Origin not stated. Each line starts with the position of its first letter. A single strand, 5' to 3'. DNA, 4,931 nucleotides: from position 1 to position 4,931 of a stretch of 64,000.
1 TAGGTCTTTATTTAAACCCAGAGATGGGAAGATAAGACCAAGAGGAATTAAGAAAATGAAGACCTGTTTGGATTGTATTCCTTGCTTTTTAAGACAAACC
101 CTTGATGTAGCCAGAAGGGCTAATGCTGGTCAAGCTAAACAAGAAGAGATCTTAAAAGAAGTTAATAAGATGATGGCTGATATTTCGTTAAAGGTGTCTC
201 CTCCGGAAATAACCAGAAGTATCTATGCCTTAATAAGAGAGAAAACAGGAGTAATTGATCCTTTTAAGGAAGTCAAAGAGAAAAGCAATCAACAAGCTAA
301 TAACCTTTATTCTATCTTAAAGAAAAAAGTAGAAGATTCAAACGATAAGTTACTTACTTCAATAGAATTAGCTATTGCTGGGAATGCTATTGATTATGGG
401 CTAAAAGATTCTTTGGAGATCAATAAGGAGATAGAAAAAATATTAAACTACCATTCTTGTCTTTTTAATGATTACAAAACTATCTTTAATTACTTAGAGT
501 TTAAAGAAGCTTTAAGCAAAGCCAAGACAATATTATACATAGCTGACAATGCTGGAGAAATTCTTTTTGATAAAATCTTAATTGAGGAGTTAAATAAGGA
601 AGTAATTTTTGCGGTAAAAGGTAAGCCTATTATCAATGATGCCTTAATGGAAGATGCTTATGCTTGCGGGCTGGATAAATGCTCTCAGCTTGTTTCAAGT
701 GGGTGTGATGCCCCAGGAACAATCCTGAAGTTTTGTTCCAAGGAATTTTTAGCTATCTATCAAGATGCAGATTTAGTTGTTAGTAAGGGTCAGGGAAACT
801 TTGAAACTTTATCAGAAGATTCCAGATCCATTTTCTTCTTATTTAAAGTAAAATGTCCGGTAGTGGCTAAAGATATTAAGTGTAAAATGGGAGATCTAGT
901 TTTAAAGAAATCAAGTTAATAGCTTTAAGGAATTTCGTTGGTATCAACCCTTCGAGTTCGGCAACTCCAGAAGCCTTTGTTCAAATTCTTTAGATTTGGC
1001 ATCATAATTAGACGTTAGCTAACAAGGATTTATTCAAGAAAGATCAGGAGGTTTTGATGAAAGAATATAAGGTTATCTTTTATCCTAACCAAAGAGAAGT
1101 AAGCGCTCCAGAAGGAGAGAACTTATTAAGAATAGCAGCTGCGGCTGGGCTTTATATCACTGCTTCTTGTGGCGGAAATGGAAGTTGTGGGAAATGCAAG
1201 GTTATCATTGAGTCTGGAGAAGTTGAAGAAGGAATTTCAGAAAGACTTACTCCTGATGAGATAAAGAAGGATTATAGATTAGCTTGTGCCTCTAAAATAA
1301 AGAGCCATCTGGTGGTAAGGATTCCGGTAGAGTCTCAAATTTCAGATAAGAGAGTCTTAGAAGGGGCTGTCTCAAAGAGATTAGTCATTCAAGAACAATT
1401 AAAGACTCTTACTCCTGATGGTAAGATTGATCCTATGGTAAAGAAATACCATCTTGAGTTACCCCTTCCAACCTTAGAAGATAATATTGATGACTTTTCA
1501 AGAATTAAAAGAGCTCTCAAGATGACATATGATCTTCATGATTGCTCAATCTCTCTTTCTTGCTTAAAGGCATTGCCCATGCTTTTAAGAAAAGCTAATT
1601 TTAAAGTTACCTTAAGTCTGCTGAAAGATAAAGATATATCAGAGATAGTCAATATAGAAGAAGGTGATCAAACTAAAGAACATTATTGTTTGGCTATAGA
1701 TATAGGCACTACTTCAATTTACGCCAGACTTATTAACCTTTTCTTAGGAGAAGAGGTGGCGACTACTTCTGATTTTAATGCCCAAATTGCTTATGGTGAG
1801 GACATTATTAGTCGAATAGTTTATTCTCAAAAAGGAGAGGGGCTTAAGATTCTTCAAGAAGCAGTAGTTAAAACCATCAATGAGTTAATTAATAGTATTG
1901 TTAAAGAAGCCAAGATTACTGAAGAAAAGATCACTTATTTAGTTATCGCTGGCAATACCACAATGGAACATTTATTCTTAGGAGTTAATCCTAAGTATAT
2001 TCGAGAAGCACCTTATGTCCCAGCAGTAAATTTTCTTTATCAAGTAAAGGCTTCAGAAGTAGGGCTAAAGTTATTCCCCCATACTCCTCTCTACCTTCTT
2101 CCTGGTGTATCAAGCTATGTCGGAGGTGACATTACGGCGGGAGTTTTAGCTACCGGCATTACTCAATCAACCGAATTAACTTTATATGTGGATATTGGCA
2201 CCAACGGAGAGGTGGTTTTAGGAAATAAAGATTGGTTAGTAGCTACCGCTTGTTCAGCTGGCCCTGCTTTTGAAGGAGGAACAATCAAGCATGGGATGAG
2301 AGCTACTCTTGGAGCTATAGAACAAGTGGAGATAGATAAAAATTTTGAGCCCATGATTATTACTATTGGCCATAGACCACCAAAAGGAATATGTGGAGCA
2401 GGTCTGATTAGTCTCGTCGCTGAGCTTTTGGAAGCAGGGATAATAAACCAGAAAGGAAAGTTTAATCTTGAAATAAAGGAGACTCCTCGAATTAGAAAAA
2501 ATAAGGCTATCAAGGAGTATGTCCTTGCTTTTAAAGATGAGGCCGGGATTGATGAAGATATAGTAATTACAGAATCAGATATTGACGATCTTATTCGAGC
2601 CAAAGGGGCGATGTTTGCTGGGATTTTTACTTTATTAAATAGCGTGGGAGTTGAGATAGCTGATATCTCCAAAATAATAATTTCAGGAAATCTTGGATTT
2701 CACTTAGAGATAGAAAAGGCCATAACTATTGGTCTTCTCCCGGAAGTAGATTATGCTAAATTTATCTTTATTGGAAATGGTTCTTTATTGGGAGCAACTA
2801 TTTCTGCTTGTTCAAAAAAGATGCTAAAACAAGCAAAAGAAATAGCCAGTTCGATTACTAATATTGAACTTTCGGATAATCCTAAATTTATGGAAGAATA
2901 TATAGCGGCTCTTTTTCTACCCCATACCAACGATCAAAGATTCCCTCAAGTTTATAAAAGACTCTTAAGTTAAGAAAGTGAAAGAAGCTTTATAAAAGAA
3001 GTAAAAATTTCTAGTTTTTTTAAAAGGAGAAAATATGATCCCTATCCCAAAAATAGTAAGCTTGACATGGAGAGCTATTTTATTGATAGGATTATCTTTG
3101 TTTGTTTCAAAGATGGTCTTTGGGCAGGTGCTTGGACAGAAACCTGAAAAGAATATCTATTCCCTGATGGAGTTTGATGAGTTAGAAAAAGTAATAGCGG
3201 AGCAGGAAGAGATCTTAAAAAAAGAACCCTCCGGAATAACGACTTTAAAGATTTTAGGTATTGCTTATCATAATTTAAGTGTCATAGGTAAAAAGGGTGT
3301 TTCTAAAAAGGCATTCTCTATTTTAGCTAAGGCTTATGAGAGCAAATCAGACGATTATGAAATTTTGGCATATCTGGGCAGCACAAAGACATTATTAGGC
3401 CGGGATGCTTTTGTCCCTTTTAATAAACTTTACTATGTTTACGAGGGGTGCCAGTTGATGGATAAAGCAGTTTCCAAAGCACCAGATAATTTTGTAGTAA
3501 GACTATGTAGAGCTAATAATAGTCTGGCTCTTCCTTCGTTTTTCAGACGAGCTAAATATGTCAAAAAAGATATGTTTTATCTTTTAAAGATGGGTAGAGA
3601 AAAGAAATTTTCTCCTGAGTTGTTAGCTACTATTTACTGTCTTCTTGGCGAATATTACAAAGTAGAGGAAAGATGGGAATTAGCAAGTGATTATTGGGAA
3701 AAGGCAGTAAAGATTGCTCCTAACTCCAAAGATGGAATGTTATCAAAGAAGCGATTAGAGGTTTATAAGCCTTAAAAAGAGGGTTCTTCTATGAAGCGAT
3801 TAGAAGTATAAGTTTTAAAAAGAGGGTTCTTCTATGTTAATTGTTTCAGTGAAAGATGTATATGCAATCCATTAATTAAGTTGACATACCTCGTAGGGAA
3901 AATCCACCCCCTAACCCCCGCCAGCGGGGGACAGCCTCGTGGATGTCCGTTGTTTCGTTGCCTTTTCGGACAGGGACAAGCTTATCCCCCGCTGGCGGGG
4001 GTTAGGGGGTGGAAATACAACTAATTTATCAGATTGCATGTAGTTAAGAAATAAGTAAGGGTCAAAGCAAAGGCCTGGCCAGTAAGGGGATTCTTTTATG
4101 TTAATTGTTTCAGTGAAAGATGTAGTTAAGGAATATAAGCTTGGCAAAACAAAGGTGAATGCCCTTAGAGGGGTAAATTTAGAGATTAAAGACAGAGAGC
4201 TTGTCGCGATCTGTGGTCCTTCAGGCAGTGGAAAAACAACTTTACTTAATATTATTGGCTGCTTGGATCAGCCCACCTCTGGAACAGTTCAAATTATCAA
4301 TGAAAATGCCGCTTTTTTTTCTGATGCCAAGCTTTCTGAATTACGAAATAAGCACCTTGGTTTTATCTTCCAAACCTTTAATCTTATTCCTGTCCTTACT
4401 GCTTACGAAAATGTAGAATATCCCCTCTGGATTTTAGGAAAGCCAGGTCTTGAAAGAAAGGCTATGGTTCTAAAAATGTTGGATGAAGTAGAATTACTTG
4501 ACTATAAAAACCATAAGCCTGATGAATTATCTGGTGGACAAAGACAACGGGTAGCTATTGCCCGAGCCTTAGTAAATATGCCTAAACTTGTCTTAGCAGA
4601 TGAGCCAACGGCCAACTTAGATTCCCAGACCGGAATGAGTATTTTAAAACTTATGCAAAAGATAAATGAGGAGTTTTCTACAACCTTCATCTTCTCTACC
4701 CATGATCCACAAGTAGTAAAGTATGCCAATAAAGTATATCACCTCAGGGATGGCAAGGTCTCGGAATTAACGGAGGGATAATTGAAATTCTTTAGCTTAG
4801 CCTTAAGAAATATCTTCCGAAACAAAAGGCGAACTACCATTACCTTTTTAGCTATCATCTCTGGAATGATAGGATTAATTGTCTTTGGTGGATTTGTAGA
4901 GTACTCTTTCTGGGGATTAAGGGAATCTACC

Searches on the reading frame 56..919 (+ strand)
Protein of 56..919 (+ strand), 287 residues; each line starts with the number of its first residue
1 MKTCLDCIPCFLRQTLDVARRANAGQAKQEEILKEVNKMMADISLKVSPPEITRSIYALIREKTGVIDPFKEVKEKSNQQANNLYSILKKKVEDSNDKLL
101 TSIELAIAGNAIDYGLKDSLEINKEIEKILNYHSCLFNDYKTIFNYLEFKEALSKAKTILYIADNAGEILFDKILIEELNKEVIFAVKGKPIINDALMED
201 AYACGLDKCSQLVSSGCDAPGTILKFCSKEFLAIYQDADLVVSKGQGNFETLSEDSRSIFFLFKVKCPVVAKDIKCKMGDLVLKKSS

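Call 28: search_protein_families(library=pfam, proteins=[window:56-919:+], max_evalue=0.00001)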
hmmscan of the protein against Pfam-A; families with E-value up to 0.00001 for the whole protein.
window:56-919:+ (287 aa): 1 family
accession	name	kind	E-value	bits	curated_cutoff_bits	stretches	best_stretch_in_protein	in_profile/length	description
PF01937.24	ARMT1-like_dom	-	1.2e-71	241.9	25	1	6-282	4-311/311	Damage-control phosphatase ARMT1-like domain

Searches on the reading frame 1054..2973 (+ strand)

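Call 28: search_protein_families(library=pfam, proteins=[window:1054-2973:+], max_evalue=0.00001)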
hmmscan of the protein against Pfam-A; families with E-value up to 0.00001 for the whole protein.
window:1054-2973:+ (639 aa): 4 families
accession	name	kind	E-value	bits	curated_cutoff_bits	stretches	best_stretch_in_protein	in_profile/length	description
PF14574.11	RACo_C_ter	-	5.9e-101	337.4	27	1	374-633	1-260/261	C-terminal domain of RACo the ASKHA domain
PF17651.6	Raco_middle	-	1.1e-59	201.1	26.8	1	211-371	1-162/163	RACo middle region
PF17650.6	RACo_linker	-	3.5e-23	81.7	26.2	1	122-207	5-85/86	RACo linker region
PF00111.32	Fer2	-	5e-14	52.4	21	1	12-82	6-76/77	2Fe-2S iron-sulfur cluster binding domain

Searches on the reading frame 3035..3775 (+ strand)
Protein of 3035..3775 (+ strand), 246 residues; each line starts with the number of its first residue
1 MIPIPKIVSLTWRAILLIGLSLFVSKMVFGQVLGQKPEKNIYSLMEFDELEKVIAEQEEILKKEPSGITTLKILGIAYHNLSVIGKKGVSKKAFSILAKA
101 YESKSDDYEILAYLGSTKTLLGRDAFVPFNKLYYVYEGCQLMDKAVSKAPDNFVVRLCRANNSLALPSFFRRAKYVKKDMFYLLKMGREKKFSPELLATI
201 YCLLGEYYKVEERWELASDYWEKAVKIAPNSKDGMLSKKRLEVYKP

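Call 28: search_protein_families(library=pfam, proteins=[window:3035-3775:+], max_evalue=0.00001)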
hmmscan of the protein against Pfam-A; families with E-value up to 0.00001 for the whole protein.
window:3035-3775:+ (246 aa): 0 families

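Call 53: find_encoding_contigs(protein=window:3035-3775:+, flank=3000, max_places=10)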
Protein window:3035-3775:+ (246 aa): 6 contigs read that carry it; 5 places shown.
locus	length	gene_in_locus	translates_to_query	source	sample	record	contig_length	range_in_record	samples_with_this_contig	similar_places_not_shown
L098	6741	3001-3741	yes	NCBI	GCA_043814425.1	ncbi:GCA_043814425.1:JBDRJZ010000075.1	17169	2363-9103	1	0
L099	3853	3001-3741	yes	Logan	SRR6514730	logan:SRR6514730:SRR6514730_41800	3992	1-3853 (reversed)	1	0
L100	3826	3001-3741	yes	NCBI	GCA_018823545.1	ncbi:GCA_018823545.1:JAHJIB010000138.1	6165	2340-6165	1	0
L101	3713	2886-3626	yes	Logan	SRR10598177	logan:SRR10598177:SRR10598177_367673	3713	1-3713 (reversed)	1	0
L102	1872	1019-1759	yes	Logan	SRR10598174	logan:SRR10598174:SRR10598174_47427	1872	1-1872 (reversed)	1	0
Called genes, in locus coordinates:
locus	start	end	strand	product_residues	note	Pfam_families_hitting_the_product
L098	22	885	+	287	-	PF01937:ARMT1-like_dom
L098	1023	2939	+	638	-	PF00111:Fer2, PF17650:RACo_linker, PF17651:Raco_middle, PF14574:RACo_C_ter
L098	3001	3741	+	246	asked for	-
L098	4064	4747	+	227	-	PF02463:SMC_N (weak), PF00005:ABC_tran, PF13304:AAA_21 (faint)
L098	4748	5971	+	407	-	PF12704:MacB_PCD, PF02687:FtsX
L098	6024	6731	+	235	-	PF17131:TP_0789-like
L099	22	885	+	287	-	PF01937:ARMT1-like_dom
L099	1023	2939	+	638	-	PF00111:Fer2, PF17650:RACo_linker, PF17651:Raco_middle, PF14574:RACo_C_ter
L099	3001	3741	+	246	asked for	-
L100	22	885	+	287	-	PF01937:ARMT1-like_dom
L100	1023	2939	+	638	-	PF00111:Fer2, PF17650:RACo_linker, PF17651:Raco_middle, PF14574:RACo_C_ter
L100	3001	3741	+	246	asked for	-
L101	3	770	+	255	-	?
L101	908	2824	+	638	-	PF00111:Fer2, PF17650:RACo_linker, PF17651:Raco_middle, PF14574:RACo_C_ter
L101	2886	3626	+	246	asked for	-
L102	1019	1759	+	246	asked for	-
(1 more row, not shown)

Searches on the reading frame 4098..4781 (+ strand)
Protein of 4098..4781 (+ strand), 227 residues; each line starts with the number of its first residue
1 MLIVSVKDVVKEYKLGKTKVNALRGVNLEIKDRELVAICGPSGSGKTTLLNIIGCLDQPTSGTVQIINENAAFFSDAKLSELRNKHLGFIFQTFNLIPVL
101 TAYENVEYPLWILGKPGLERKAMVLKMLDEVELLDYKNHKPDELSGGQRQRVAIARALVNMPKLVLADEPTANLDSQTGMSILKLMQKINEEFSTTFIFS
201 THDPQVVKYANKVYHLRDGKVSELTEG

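Call 28: search_protein_families(library=pfam, proteins=[window:4098-4781:+], max_evalue=0.00001)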
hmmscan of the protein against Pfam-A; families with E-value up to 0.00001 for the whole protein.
window:4098-4781:+ (227 aa): 3 families
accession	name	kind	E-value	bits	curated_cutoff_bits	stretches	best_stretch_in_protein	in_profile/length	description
PF00005.33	ABC_tran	-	7e-34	117.8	25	1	23-172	1-137/137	ABC transporter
PF13304.12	AAA_21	-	7.3e-08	33.3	27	0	137-207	231-303/304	AAA domain, putative AbiEii toxin, Type IV TA system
PF02463.25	SMC_N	-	2.8e-07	30.6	40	1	32-217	23-212/220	RecF/RecN/SMC N terminal domain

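Call 52: find_encoding_contigs(protein=window:4098-4781:+, flank=3000, max_places=10)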
Protein window:4098-4781:+ (227 aa): 9 contigs read that carry it; 8 places shown.
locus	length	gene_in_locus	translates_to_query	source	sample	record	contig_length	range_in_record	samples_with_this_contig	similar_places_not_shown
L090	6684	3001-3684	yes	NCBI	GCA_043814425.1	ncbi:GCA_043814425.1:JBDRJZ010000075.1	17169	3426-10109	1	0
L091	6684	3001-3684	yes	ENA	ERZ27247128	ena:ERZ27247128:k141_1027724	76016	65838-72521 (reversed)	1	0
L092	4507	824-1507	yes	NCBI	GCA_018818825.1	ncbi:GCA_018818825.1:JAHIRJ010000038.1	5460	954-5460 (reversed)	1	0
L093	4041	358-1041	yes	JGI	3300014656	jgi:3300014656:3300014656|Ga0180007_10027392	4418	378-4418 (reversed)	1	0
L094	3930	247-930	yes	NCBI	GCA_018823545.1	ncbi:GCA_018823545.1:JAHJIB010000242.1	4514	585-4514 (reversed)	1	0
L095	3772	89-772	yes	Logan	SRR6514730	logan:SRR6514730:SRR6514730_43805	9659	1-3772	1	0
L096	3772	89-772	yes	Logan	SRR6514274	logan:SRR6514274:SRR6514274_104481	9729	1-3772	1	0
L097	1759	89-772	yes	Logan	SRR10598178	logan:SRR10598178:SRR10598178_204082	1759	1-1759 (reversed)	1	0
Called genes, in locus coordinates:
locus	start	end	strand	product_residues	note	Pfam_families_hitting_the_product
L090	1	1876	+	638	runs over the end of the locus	PF00111:Fer2, PF17650:RACo_linker, PF17651:Raco_middle, PF14574:RACo_C_ter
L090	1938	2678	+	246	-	-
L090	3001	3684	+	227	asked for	PF02463:SMC_N (weak), PF00005:ABC_tran, PF13304:AAA_21 (faint)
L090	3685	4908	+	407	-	PF12704:MacB_PCD, PF02687:FtsX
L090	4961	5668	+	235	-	PF17131:TP_0789-like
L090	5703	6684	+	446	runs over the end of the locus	-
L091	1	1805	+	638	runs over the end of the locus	PF00111:Fer2, PF17650:RACo_linker, PF17651:Raco_middle, PF14574:RACo_C_ter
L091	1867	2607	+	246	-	-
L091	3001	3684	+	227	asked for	PF02463:SMC_N (weak), PF00005:ABC_tran, PF13304:AAA_21 (faint)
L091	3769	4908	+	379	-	PF12704:MacB_PCD (weak), PF02687:FtsX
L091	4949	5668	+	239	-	PF17131:TP_0789-like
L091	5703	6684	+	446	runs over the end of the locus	-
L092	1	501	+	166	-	?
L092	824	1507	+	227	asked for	PF02463:SMC_N (weak), PF00005:ABC_tran, PF13304:AAA_21 (faint)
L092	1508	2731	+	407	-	PF12704:MacB_PCD, PF02687:FtsX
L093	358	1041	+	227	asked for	PF02463:SMC_N (weak), PF00005:ABC_tran, PF13304:AAA_21 (faint)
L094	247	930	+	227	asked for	PF02463:SMC_N (weak), PF00005:ABC_tran, PF13304:AAA_21 (faint)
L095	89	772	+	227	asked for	PF02463:SMC_N (weak), PF00005:ABC_tran, PF13304:AAA_21 (faint)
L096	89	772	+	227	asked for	PF02463:SMC_N (weak), PF00005:ABC_tran, PF13304:AAA_21 (faint)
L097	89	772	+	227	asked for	PF02463:SMC_N (weak), PF00005:ABC_tran, PF13304:AAA_21 (faint)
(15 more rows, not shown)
